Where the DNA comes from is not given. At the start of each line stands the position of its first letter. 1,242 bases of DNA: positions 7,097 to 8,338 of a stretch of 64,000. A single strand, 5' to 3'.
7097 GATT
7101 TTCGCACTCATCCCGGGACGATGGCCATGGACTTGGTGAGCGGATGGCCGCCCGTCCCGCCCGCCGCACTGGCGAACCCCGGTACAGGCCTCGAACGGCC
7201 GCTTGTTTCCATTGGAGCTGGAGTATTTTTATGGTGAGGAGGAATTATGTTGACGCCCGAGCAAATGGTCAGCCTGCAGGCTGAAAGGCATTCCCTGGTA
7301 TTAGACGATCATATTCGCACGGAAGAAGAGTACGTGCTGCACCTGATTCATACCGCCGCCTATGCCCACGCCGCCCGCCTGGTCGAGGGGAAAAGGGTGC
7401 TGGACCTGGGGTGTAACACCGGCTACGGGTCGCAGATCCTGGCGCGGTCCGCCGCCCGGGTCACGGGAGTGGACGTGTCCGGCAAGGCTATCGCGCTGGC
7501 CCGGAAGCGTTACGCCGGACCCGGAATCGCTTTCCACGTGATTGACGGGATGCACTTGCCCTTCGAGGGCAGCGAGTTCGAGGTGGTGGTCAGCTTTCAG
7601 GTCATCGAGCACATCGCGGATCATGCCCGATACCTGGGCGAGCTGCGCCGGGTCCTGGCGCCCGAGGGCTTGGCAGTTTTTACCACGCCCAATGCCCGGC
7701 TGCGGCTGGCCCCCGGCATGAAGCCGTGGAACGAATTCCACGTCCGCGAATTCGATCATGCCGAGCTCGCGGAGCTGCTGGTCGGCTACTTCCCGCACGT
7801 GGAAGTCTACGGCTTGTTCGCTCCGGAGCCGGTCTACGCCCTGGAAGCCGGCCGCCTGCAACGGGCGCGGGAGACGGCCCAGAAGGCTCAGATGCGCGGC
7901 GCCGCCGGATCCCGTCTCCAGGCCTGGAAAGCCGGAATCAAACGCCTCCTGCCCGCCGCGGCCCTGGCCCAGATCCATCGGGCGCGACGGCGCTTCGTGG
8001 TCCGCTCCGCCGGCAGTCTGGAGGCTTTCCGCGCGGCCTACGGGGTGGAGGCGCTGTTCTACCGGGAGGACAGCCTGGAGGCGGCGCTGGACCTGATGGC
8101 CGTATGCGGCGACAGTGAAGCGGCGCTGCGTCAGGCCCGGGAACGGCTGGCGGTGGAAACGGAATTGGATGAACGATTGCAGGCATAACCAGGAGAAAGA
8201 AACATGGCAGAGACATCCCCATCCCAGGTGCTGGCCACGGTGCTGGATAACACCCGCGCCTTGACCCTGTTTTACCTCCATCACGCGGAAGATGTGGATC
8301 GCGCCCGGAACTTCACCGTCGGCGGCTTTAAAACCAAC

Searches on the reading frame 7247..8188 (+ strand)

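Call 37: search_protein_families(library=pfam, proteins=[window:7247-8188:+], max_evalue=0.00001)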
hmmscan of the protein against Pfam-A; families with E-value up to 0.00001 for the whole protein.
window:7247-8188:+ (313 aa): 7 families
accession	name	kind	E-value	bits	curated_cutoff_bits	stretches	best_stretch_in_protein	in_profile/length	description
PF08241.18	Methyltransf_11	-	8.8e-24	84.4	21.2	1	52-145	1-95/95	Methyltransferase domain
PF13649.12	Methyltransf_25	-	1.4e-20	74.2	27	1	51-141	1-97/97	Methyltransferase domain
PF13489.12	Methyltransf_23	-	1.6e-20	73.9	27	1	30-161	9-132/164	Methyltransferase domain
PF13847.12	Methyltransf_31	-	5.7e-19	68.7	27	1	47-162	3-126/145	Methyltransferase domain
PF08242.18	Methyltransf_12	-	1.2e-14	55.2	30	1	52-142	1-97/98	Methyltransferase domain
PF02353.26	CMAS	-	2.1e-06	27.7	27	1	42-145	57-164/273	Mycolic acid cyclopropane synthetase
PF01209.24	Ubie_methyltran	-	3.3e-06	27.1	20.1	1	45-143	45-149/233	ubiE/COQ5 methyltransferase family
